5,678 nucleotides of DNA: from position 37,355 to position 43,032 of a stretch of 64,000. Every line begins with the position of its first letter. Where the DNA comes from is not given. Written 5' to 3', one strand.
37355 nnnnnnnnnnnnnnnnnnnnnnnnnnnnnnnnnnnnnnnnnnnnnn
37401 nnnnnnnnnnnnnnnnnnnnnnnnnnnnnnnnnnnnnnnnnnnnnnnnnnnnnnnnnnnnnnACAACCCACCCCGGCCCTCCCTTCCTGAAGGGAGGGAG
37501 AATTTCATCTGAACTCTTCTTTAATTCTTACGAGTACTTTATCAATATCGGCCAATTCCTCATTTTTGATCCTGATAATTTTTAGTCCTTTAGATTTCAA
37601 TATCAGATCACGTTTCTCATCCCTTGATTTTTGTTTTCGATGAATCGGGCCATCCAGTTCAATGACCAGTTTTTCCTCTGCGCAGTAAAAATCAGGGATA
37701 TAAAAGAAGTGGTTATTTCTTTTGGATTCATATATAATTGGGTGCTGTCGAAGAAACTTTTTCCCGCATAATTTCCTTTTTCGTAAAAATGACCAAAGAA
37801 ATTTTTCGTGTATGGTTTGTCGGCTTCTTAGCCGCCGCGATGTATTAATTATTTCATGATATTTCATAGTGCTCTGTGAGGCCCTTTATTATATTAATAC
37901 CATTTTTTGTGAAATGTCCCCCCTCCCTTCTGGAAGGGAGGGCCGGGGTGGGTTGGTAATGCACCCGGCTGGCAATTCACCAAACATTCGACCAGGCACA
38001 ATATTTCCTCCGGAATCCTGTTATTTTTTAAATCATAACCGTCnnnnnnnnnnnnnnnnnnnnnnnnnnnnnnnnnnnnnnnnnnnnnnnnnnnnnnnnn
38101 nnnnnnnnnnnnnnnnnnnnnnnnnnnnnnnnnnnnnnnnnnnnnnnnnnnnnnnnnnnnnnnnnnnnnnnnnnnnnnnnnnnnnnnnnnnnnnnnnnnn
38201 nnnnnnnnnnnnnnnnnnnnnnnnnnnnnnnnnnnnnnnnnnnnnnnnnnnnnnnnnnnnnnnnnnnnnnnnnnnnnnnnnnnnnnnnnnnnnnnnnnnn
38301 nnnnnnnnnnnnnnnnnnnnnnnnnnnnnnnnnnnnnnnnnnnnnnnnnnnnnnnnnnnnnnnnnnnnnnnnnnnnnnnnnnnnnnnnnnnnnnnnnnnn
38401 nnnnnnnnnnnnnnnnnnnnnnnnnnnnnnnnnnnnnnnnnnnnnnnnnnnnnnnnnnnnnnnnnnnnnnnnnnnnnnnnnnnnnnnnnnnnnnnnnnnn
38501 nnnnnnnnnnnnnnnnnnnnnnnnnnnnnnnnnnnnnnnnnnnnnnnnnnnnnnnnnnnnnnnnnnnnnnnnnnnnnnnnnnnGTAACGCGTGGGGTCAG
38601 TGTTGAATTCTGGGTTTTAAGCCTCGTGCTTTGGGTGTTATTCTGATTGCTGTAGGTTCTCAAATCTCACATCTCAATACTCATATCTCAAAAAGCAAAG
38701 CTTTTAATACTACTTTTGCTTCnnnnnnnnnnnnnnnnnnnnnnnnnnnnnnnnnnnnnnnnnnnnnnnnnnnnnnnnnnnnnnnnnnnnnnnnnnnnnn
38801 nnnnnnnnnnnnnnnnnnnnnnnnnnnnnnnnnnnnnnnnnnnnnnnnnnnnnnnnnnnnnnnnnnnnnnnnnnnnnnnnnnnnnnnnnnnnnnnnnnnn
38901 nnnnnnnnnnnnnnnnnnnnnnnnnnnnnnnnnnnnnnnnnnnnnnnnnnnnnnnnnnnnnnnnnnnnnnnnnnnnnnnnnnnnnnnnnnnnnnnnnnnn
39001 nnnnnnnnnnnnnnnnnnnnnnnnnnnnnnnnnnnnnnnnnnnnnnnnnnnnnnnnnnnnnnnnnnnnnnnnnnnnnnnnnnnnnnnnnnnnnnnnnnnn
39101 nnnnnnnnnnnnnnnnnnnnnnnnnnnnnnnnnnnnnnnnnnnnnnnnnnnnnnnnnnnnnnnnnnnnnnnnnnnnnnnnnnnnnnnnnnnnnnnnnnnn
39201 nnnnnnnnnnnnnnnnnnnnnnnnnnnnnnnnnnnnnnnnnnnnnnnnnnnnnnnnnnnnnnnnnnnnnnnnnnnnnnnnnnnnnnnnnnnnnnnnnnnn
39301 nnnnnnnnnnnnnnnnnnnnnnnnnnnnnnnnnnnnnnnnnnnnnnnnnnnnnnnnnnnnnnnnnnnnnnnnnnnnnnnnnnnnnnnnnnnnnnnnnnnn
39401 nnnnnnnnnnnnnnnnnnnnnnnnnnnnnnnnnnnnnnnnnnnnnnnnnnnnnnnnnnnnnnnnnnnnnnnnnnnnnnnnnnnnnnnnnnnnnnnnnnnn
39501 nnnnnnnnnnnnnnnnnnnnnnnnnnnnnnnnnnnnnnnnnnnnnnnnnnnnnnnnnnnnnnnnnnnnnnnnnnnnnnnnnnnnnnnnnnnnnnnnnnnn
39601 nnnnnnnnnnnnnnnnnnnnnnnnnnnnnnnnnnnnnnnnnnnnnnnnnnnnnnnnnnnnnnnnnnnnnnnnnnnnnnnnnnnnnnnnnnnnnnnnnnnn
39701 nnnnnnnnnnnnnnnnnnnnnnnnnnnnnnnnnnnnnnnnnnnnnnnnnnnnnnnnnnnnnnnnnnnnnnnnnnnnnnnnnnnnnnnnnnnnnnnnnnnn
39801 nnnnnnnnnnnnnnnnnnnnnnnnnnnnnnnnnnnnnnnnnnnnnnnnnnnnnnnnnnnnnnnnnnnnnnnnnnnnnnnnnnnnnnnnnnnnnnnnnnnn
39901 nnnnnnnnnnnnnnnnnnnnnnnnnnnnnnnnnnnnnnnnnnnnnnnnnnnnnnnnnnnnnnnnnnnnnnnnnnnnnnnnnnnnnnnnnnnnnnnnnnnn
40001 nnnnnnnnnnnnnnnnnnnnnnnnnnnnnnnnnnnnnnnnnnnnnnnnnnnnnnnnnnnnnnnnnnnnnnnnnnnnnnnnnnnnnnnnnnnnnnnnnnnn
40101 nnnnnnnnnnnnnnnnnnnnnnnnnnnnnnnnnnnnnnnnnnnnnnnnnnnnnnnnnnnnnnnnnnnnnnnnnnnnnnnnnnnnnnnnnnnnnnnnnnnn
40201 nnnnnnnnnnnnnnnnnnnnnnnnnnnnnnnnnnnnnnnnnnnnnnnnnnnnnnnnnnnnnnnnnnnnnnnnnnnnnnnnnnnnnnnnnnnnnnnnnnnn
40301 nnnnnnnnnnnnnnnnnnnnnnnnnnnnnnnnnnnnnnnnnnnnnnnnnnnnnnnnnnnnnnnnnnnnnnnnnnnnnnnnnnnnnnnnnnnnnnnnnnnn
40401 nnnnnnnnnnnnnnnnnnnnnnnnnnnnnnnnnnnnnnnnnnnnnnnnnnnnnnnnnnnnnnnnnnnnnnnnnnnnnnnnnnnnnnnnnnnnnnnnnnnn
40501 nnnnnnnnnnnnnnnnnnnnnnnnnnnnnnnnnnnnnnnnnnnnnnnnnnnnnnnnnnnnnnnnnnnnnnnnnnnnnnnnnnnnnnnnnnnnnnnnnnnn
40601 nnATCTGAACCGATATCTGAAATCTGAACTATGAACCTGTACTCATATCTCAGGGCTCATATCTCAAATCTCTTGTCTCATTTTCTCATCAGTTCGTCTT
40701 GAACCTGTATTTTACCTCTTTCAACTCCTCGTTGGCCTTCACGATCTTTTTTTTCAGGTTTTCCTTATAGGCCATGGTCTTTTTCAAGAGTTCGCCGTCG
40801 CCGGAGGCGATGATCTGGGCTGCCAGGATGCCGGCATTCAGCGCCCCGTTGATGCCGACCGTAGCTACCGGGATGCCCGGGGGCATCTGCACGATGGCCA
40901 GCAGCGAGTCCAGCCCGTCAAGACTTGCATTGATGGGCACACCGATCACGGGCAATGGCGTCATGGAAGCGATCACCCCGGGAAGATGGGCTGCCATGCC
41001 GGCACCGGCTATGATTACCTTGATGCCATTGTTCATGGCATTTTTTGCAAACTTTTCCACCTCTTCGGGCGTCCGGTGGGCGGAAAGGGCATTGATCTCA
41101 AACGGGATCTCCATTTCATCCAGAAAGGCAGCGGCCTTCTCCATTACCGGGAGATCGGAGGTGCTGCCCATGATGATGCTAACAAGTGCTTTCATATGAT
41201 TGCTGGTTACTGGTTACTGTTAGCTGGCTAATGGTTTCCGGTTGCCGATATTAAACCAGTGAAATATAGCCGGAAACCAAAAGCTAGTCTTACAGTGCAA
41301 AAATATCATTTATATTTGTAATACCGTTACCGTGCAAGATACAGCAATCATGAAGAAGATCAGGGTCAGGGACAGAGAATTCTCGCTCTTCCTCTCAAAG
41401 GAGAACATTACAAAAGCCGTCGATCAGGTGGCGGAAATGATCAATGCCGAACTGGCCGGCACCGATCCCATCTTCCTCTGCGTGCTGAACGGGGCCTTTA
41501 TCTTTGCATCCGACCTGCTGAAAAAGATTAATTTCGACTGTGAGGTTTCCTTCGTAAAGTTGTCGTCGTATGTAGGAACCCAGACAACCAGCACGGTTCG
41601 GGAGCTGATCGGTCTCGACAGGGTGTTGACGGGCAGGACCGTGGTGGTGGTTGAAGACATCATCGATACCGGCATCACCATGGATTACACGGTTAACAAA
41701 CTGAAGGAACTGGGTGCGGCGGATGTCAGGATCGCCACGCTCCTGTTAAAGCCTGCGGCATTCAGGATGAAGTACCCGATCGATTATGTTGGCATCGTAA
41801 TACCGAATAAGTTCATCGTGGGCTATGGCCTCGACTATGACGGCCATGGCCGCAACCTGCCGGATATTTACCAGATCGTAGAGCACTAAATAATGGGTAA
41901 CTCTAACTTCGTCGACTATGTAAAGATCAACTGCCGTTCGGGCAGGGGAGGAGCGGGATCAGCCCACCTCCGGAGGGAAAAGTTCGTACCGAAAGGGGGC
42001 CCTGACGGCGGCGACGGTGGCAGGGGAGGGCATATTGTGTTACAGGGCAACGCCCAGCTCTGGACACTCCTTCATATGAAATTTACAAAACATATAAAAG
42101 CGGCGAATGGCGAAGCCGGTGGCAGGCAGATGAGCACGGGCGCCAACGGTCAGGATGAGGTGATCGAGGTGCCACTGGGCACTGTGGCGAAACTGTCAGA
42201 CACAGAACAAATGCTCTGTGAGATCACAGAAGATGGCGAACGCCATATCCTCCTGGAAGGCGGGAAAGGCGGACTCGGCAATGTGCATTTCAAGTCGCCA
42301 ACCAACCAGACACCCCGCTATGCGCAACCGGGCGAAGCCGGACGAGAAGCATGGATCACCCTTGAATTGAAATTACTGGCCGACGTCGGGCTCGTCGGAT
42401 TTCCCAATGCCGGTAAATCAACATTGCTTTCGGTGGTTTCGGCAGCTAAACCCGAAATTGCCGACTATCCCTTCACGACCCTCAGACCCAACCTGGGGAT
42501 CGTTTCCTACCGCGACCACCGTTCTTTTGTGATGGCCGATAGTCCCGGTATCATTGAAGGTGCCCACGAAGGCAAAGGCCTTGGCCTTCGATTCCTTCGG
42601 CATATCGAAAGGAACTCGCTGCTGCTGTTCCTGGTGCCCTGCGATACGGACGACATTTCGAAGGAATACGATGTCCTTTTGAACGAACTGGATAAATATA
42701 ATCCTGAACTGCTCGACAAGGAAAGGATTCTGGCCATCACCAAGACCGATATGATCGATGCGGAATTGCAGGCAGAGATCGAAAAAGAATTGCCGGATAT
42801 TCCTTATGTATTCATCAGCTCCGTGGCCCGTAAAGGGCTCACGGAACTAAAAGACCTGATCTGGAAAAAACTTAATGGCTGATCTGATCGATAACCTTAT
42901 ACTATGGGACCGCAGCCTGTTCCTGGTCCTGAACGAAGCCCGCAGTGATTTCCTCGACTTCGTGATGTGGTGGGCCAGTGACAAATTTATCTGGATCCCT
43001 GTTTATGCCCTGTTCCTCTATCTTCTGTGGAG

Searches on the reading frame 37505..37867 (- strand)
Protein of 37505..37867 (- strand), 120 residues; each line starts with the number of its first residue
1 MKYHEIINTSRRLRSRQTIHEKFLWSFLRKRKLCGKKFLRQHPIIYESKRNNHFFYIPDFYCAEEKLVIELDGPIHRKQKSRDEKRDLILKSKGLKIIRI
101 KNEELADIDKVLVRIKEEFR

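Call 77: search_protein_families(library=pfam, proteins=[window:37505-37867:-], max_evalue=0.01)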
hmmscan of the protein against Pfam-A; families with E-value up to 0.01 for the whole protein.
window:37505-37867:- (120 aa): 3 families
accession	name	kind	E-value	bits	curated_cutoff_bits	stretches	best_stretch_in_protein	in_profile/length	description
PF04480.18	DUF559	-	1.7e-28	99.1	20.6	1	7-118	4-107/109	Protein of unknown function (DUF559)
PF10881.14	DUF2726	-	0.00013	22.1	24.7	1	66-115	72-123/126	Protein of unknown function (DUF2726)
PF18741.7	MTES_1575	-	0.00028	21.4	38.2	1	64-105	37-81/96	REase_MTES_1575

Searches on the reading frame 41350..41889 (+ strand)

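Call 77: search_protein_families(library=pfam, proteins=[window:41350-41889:+], max_evalue=0.01)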
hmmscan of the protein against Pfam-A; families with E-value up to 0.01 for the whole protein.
window:41350-41889:+ (179 aa): 2 families
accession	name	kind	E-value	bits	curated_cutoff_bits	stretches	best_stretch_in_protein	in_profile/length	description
PF00156.33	Pribosyltran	-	3.7e-27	95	26.3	1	17-163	8-157/158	Phosphoribosyl transferase domain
PF14681.12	UPRTase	-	0.0042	17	27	1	66-133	91-160/206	Uracil phosphoribosyltransferase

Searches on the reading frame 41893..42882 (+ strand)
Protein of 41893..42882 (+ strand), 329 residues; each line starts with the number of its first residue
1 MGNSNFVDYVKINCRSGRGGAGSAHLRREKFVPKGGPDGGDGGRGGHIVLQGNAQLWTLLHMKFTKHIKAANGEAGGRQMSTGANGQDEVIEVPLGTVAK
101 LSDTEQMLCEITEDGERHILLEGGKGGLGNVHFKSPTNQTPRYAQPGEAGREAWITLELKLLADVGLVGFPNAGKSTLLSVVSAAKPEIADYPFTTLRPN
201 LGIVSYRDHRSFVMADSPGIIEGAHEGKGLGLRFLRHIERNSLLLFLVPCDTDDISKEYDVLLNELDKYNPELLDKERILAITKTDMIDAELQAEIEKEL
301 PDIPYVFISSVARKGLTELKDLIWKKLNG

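Call 77: search_protein_families(library=pfam, proteins=[window:41893-42882:+], max_evalue=0.01)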
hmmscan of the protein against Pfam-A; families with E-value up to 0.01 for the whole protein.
window:41893-42882:+ (329 aa): 4 families
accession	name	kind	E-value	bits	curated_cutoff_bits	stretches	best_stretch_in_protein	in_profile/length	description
PF01018.28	GTP1_OBG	-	7.2e-58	195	27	1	7-161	1-155/155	GTP1/OBG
PF01926.29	MMR_HSR1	-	2.6e-23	82.7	21.9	1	164-284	1-113/113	50S ribosome-binding GTPase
PF02421.24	FeoB_N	-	2.2e-07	31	27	1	165-221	3-58/156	Ferrous iron transport protein B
PF16897.10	MMR_HSR1_Xtn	-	0.00013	22.3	35.2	1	278-328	58-105/106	C-terminal region of MMR_HSR1 domain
